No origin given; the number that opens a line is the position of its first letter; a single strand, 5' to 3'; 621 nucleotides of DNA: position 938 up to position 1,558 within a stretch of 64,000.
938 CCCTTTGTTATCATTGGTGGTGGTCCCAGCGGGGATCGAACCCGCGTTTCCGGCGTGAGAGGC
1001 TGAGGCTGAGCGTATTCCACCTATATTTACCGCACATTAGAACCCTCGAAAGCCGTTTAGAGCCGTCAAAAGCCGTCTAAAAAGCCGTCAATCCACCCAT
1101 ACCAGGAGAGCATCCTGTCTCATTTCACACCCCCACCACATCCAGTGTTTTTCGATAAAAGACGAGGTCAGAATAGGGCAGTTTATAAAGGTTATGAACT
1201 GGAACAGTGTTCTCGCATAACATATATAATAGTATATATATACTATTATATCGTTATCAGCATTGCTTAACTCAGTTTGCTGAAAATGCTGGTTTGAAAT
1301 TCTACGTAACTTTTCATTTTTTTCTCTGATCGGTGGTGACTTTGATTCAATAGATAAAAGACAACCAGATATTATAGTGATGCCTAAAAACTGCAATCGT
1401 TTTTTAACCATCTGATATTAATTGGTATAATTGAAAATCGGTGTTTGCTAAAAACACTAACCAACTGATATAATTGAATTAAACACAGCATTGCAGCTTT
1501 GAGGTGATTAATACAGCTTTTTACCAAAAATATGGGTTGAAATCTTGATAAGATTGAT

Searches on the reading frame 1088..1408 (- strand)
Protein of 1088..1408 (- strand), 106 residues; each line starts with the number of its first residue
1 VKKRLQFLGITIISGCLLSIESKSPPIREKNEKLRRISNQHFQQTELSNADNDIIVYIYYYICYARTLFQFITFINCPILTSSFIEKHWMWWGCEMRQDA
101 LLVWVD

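Call 57: search_protein_families(library=pfam, proteins=[window:1088-1408:-], max_evalue=0.01)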
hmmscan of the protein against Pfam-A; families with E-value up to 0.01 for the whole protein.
window:1088-1408:- (106 aa): 0 families
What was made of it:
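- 1088..1411 (-): Small ORF (107 aa) between att and gene 1. It is conserved in the sister element. No family match. No Pfam match (call 57).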
